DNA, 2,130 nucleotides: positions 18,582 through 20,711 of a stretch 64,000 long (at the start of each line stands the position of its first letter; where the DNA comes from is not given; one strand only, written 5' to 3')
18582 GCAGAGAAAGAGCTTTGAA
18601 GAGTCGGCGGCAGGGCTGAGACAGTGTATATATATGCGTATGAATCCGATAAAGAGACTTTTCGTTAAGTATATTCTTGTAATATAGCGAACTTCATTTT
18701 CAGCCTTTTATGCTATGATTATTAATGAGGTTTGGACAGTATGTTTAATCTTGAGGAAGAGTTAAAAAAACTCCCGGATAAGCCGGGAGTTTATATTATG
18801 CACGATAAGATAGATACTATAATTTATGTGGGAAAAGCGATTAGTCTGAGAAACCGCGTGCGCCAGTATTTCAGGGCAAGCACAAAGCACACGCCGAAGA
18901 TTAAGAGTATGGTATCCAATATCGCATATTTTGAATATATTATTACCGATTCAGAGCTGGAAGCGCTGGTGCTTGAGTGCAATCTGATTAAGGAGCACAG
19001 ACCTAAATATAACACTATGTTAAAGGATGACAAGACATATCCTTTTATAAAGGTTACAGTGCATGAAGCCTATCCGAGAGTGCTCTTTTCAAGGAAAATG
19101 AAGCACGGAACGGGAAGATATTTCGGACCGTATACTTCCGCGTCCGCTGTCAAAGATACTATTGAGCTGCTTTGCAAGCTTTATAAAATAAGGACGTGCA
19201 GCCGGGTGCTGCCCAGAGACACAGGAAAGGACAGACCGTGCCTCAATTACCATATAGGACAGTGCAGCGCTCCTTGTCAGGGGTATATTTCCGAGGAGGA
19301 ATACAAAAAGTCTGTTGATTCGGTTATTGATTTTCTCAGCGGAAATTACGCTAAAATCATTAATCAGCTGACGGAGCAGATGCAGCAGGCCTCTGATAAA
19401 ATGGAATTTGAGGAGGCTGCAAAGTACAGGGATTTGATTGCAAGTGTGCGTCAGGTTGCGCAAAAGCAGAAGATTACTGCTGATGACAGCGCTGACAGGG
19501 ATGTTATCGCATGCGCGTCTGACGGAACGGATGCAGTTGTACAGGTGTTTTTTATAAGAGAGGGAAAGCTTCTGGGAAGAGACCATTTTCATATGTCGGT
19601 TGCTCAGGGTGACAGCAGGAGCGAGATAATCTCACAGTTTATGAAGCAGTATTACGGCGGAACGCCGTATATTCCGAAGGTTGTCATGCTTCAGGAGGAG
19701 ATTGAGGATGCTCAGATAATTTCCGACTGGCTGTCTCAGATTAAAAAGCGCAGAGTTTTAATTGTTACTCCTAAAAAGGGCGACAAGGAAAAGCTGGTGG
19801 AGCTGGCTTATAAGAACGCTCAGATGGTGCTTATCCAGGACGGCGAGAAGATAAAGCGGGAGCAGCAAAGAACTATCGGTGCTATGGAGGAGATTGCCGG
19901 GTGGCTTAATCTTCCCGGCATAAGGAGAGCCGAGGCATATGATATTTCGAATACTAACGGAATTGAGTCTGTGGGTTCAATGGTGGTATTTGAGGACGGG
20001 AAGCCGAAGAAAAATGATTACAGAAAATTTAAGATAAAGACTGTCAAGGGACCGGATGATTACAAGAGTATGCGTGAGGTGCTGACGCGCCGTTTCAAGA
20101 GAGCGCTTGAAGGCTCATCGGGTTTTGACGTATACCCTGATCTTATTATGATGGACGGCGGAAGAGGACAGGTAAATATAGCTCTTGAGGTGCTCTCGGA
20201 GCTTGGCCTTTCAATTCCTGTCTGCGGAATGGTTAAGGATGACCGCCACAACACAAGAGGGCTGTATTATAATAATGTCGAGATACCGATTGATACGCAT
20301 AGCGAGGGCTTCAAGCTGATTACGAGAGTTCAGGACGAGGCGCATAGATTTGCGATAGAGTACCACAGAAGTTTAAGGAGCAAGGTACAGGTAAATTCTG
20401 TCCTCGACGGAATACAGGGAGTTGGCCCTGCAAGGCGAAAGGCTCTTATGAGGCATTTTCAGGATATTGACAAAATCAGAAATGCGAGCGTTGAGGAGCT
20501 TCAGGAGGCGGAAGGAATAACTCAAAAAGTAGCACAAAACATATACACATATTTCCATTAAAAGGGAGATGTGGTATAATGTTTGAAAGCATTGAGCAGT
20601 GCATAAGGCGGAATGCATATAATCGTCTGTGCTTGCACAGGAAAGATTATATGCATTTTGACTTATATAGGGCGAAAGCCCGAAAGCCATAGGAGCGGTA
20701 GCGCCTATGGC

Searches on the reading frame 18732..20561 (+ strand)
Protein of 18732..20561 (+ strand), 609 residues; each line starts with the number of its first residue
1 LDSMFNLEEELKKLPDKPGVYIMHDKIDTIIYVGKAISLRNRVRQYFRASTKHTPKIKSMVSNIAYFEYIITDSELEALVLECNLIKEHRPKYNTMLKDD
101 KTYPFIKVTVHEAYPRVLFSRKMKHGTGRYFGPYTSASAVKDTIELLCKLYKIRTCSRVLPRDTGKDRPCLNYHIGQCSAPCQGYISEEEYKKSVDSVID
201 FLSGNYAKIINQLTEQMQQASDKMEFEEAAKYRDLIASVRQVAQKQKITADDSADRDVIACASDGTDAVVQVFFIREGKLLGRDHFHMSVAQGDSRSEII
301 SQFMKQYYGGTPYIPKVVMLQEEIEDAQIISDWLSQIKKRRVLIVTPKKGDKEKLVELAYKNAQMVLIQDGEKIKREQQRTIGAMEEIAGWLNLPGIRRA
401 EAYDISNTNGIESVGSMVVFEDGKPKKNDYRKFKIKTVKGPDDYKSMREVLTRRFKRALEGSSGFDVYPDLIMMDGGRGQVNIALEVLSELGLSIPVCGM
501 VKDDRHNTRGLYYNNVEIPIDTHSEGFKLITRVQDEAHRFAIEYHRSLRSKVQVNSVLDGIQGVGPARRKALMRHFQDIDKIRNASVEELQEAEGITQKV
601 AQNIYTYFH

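Call 19: search_protein_families(library=pfam, proteins=[window:18732-20561:+])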
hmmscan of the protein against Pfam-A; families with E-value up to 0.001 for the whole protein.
window:18732-20561:+ (609 aa): 7 families
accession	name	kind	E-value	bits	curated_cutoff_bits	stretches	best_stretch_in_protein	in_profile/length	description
PF08459.17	UvrC_RNaseH_dom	-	3.7e-55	186.6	22.3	1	392-542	4-159/159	UvrC RNAse H endonuclease domain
PF22920.2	UvrC_RNaseH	-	7.4e-38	129.5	24.3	1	255-368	1-114/116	UvrC Ribonuclease H-like domain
PF12826.13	HHH_2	-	1.5e-12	47.9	27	1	560-609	7-56/64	Helix-hairpin-helix motif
PF02151.25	UVR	-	4e-11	42.7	21.5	1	208-241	2-35/36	UvrB/uvrC motif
PF14520.12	HHH_5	-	7.8e-11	42.7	27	1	558-605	4-52/57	Helix-hairpin-helix domain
PF01541.30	GIY-YIG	-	1.6e-10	41.5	22.6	1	18-94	2-78/78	GIY-YIG catalytic domain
PF00633.29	HHH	-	6.4e-06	26.2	24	1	579-607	2-30/30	Helix-hairpin-helix motif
